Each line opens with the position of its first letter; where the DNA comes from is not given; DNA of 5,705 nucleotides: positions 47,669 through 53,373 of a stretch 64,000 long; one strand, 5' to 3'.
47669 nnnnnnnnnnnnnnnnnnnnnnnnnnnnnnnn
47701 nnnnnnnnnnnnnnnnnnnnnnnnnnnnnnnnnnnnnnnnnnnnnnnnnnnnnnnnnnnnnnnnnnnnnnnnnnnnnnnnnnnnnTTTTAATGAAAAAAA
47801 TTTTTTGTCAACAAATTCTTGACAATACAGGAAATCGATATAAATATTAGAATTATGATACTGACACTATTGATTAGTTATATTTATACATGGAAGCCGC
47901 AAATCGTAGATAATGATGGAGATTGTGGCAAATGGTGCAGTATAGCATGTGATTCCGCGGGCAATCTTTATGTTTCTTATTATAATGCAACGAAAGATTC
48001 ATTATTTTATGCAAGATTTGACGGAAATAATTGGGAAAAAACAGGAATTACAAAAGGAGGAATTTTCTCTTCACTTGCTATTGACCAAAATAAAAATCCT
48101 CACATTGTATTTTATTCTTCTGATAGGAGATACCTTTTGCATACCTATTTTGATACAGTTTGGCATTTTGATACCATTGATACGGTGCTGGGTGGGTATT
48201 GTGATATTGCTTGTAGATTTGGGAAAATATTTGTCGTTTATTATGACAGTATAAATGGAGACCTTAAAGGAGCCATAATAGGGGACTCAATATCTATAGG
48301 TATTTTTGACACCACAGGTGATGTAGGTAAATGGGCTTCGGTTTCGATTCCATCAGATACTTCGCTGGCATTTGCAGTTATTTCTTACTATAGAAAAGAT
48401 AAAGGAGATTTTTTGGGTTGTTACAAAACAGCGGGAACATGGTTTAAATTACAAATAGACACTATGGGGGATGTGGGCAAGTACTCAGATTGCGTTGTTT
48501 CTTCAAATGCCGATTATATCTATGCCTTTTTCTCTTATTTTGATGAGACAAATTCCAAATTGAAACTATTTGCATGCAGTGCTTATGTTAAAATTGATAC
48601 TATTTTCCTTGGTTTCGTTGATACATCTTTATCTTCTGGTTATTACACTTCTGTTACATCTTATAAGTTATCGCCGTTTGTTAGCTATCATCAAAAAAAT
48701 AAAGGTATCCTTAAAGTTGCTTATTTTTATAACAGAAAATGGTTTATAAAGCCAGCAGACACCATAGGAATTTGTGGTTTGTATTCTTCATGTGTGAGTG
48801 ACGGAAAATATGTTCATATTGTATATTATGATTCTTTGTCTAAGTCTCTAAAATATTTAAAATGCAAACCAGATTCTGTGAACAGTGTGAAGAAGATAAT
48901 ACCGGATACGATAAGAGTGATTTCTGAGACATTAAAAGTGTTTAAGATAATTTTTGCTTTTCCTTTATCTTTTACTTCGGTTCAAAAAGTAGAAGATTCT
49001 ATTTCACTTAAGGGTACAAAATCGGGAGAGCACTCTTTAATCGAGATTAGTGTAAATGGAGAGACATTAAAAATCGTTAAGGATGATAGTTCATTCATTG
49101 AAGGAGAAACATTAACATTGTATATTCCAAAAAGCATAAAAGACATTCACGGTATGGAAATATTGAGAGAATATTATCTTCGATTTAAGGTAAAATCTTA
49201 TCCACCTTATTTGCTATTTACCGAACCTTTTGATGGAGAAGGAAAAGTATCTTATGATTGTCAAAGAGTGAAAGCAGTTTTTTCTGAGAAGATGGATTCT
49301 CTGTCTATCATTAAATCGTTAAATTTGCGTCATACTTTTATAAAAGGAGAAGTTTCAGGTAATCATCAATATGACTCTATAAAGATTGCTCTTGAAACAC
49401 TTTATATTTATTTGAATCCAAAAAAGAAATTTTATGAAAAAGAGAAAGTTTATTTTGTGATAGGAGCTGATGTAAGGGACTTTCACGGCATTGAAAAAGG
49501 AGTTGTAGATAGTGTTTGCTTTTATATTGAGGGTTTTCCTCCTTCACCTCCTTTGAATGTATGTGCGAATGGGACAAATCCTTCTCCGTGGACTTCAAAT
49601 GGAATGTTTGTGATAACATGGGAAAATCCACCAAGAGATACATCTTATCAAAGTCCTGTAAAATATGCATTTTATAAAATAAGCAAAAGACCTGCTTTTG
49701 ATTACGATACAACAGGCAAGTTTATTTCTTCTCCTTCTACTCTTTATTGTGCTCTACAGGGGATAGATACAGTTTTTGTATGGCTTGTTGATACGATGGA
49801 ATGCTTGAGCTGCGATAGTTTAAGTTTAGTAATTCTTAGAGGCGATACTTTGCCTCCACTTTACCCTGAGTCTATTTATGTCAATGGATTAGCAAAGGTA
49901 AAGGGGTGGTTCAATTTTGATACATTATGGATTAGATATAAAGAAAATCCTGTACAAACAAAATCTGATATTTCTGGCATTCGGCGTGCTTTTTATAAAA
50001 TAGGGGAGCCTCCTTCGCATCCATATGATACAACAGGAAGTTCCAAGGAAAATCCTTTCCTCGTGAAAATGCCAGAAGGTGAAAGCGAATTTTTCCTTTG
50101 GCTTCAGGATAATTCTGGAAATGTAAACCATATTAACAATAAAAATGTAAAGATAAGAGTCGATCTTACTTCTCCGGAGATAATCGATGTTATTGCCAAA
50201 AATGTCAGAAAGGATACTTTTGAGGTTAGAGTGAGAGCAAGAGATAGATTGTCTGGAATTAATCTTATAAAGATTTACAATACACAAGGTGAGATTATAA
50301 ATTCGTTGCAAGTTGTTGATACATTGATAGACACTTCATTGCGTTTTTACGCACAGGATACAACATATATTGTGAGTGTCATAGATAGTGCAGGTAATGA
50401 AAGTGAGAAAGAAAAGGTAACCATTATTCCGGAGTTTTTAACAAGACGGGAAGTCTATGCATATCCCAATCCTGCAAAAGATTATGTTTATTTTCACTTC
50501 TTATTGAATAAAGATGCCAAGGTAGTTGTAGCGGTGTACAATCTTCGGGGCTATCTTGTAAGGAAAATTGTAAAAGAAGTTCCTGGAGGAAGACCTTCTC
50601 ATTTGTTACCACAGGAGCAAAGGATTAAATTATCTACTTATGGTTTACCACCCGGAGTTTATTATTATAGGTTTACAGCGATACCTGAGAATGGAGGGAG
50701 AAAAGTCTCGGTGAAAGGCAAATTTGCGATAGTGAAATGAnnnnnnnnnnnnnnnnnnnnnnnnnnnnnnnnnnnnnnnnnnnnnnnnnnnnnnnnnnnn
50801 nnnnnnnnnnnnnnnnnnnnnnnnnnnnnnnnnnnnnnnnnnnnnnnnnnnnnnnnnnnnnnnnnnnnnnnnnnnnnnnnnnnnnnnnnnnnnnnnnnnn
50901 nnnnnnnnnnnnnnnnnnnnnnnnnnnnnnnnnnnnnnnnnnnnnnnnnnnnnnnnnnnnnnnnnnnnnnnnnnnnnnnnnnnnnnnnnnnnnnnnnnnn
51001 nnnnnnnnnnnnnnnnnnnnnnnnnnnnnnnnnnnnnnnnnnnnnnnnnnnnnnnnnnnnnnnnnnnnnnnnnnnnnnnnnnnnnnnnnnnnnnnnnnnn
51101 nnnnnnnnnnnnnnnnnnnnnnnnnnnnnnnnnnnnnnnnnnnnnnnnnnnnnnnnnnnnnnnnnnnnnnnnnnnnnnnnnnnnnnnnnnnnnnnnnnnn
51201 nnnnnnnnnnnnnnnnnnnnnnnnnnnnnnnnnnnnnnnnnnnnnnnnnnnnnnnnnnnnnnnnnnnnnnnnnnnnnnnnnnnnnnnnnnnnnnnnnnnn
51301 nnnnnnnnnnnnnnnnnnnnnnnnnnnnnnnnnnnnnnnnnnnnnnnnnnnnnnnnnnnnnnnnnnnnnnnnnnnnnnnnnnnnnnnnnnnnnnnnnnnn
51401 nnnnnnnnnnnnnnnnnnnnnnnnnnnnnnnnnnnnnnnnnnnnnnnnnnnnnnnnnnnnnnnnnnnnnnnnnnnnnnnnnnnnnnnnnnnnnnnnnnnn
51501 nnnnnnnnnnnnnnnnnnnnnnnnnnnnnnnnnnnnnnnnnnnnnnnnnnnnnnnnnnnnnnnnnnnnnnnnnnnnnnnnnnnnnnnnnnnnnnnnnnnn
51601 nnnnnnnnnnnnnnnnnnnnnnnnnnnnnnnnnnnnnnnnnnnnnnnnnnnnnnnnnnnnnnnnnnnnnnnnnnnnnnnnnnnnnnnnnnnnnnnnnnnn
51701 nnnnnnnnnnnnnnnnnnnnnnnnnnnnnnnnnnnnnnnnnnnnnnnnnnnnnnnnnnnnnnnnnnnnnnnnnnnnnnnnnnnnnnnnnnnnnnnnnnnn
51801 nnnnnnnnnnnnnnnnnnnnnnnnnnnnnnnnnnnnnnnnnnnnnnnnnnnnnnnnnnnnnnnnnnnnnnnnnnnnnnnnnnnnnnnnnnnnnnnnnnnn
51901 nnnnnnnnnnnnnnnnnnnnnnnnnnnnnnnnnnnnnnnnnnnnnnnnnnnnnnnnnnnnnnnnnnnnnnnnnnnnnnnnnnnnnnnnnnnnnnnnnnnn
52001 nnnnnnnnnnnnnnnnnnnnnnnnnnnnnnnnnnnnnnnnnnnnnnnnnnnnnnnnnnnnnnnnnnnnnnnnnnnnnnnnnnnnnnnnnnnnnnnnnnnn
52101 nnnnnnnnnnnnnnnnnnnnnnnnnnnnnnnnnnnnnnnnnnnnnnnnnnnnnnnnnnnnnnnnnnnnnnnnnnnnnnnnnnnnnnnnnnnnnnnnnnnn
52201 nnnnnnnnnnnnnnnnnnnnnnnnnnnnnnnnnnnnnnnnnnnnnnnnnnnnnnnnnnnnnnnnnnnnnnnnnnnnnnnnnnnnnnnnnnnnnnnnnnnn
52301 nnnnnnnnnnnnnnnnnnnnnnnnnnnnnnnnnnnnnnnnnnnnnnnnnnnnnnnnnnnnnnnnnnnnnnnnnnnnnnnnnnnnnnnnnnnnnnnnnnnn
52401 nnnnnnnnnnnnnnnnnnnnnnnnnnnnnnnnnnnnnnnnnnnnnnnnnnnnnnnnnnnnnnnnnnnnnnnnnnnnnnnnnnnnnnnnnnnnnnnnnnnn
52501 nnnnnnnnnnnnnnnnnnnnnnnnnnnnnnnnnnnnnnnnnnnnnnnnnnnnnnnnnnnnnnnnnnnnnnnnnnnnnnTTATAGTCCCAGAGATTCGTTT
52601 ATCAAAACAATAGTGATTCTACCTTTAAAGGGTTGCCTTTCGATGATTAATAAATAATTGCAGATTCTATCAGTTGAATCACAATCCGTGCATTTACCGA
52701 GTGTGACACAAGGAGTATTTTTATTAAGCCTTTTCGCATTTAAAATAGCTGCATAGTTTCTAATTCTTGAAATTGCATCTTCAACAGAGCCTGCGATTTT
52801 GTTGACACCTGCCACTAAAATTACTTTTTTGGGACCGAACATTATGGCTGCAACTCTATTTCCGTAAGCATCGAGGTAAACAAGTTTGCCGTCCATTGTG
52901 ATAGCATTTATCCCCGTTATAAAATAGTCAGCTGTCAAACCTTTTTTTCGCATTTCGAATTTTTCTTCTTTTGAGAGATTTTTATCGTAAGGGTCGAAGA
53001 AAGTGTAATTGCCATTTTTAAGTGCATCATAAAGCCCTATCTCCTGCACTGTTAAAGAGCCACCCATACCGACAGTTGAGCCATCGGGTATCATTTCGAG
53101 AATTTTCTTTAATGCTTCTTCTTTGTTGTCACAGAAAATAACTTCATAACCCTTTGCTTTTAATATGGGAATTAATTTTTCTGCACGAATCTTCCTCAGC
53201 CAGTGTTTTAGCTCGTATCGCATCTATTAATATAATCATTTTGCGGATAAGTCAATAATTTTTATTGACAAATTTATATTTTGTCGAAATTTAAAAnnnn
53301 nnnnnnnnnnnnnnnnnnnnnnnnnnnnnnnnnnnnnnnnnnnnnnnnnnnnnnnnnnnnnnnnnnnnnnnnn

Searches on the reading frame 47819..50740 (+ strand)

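Call 75: search_protein_families(library=pfam, proteins=[window:47819-50740:+], max_evalue=0.00001)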
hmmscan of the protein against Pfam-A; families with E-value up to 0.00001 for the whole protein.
window:47819-50740:+ (973 aa): 2 families
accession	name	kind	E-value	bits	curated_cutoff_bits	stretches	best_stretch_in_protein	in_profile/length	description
PF18962.6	Por_Secre_tail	-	2.4e-07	31.4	27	1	882-954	2-64/75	Secretion system C-terminal sorting domain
PF13205.12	Big_5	-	3.8e-07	31.2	23.6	0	462-557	4-92/105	Bacterial Ig-like domain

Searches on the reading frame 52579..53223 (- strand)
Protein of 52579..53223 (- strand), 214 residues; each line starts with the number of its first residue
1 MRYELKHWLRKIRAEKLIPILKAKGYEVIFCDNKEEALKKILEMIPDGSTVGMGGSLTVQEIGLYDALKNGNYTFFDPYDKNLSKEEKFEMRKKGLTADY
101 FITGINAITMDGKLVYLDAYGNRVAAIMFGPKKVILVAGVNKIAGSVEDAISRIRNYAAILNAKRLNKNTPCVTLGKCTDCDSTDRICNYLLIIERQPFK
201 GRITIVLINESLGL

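Call 76: search_protein_families(library=pfam, proteins=[window:52579-53223:-], max_evalue=0.00001)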
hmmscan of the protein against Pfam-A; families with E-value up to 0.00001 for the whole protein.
window:52579-53223:- (214 aa): 1 family
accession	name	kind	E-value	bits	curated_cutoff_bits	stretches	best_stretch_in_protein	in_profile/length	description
PF02589.21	LUD_dom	-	6.6e-55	186.2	22.6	1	15-208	2-189/189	LUD domain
